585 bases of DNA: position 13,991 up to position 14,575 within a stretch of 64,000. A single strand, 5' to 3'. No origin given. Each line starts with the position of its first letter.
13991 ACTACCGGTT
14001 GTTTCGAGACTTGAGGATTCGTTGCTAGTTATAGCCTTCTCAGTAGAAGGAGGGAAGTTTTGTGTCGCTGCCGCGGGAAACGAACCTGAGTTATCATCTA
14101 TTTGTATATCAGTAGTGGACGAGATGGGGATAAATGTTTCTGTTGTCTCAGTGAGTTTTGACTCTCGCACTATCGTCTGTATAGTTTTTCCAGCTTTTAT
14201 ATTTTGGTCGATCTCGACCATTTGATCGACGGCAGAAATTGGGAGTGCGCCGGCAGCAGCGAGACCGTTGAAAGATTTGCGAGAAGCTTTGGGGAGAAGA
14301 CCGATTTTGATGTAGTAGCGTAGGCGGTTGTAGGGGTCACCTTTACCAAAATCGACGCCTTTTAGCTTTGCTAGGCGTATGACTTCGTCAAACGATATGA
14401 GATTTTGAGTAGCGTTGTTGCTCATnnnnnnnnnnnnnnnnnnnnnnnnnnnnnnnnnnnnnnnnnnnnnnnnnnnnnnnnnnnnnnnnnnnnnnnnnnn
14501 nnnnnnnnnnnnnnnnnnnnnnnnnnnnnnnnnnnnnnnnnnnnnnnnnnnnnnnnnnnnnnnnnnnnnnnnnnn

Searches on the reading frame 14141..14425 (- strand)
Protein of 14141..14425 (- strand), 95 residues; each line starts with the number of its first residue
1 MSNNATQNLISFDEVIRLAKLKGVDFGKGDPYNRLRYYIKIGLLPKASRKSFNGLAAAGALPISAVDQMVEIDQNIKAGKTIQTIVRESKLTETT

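Call 55: search_solved_structures(query=A5, max_evalue=10, show_alignments=2)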
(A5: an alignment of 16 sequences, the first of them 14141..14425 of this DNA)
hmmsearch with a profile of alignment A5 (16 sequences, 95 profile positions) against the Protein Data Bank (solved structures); distinct sequences matched with E-value up to 10: 0.

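Call 56: search_protein_families(library=ncbifam, proteins=[window:14141-14425:-], max_evalue=1)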
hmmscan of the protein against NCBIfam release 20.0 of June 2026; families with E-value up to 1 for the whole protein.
window:14141-14425:- (95 aa): 0 families

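Call 57: find_homologous_proteins(query=window:14141-14425:-, max_evalue=0.001)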
Query window:14141-14425:- (95 aa): 7 proteins with E <= 0.001 among 9 candidates.
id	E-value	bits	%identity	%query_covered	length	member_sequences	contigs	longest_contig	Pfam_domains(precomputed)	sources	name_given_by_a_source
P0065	3.7e-46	172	88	100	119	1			-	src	-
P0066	7.7e-42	158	86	93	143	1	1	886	-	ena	-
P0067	7.6e-35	136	71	97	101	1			-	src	-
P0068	3.1e-24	102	60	89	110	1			-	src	-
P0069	1.7e-23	100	58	82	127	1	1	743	-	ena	-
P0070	2.2e-23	100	61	89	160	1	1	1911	-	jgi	-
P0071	2.4e-20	90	59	87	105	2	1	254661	-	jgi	jgi:DNA-binding transcriptional MerR regulator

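Call 65: predict_structure(alignment_id=A6)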
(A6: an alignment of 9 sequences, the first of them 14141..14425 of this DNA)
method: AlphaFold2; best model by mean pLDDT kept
length: 95 residues; sequences in the alignment: 9
mean_pLDDT: 88.4   pTM: 0.76
mean pLDDT of the five models: 88.4, 87.7, 83.7, 79.0, 78.4
residues with pLDDT >= 90: 70; 70-90: 15; 50-70: 5; < 50: 5
segments of 3 or more residues with pLDDT < 50: 1-5
pLDDT, mean of each block of 10 residues (from residue 1): 60 96 92 95 93 90 95 95 90 68
secondary structure, 60 per line:
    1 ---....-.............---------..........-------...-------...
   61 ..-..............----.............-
elements in order: H4-7 E9-11 H12-21 H31-40 E48-50 E58-62 H64-77 H82-94

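Call 67: fold_search(model_id=the predicted structure, library=pdb)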
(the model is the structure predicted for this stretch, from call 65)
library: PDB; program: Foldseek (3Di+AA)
matches with E <= 10: 629; with E <= 0.001: 0
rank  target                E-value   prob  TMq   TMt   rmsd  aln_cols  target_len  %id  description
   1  4r4e_A                1.9e-02  1.00  0.62  0.69   3.8        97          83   21  Structure of GlnR-DNA complex (released 2015-03-04)
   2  5d90_C                5.7e-02  1.00  0.62  0.46   2.6        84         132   17  Crystal structure of HiNmlR, a MerR family regulator lacking the sensor domain, bound to promoter DNA (released 2016-06-29)
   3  5d90_A                6.9e-02  1.00  0.63  0.49   2.7        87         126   16  Crystal structure of HiNmlR, a MerR family regulator lacking the sensor domain, bound to promoter DNA (released 2016-06-29)
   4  5d90_B                7.3e-02  1.00  0.60  0.48   2.8        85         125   16  Crystal structure of HiNmlR, a MerR family regulator lacking the sensor domain, bound to promoter DNA (released 2016-06-29)
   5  5zi8_B                1.2e-01  0.80  0.43  0.41   6.5        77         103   17  Crystal structure of the PadR-family transcriptional regulator Rv3488 of Mycobacterium tuberculosis H37Rv in complex w (released 2018-10-17)
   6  7wh4_A                1.5e-01  0.66  0.43  0.41   7.8        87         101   17  Crystal structure of the PadR-family transcriptional regulator Rv3488 of Mycobacterium tuberculosis H37Rv in complex w (released 2022-02-09)
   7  5d8c_B                1.6e-01  0.97  0.57  0.45   3.4        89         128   20  Crystal structure of HiNmlR, a MerR family regulator lacking the sensor domain, bound to promoter DNA (released 2016-06-29)
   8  5zhc_A                1.8e-01  0.60  0.42  0.40   7.6        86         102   17  Crystal structure of the PadR-family transcriptional regulator Rv3488 of Mycobacterium tuberculosis H37Rv (released 2018-10-17)
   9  5c8e_G                1.9e-01  0.97  0.58  0.22   3.0        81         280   16  Crystal structure of Thermus thermophilus CarH bound to adenosylcobalamin and a 26-bp DNA segment (released 2015-09-30)
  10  7xn2                  2.4e-01  0.97  0.59  0.39   3.3        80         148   10  Crystal structure of CvkR, a novel MerR-type transcriptional regulator (released 2023-03-08)
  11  5d8c_A                2.7e-01  0.97  0.60  0.47   2.9        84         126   17  Crystal structure of HiNmlR, a MerR family regulator lacking the sensor domain, bound to promoter DNA (released 2016-06-29)
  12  5zi8_A                2.7e-01  0.60  0.43  0.40   6.4        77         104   17  Crystal structure of the PadR-family transcriptional regulator Rv3488 of Mycobacterium tuberculosis H37Rv in complex w (released 2018-10-17)
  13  5c8e_C                2.9e-01  0.95  0.58  0.22   3.0        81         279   16  Crystal structure of Thermus thermophilus CarH bound to adenosylcobalamin and a 26-bp DNA segment (released 2015-09-30)
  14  5e01_B                2.9e-01  0.94  0.56  0.44   3.1        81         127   20  Crystal structure of HiNmlR, a MerR family regulator lacking the sensor domain, bound to palyndromic promoter DNA (released 2016-06-29)
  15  4gcv_B                3.1e-01  0.41  0.38  0.27   6.9        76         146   21  Structure of a Putative transcription factor (PA1374)from Pseudomonas aeruginosa (released 2013-07-24)
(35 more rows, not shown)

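Call 82: search_protein_representatives(alignment_id=A6)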
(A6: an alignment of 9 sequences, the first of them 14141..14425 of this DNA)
Query: 9 sequences, 106 profile positions. Proteins with E-value up to 0.001 (for the whole library): 306; up to 1e-10: 216; up to 1e-30: 42. The best 150 are listed.
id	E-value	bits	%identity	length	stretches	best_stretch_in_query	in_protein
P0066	3.0e-45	168.6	-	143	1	1-102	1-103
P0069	3.9e-43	161.8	-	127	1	3-99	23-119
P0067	4.7e-43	161.6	-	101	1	1-100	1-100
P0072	4.7e-40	151.9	-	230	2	9-100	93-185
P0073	2.7e-38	146.2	-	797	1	3-95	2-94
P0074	1.7e-37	143.7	-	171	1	2-96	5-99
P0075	1.0e-36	141.2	-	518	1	6-96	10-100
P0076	1.7e-36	140.5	-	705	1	5-98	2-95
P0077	3.6e-36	139.4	-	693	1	4-100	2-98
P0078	5.7e-36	138.8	-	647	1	1-103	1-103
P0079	6.2e-36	138.7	-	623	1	3-100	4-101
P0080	1.4e-35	137.6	-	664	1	4-100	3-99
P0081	1.4e-35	137.5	-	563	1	4-95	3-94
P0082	1.8e-35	137.2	-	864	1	4-98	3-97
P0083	3.8e-35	136.2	-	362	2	7-96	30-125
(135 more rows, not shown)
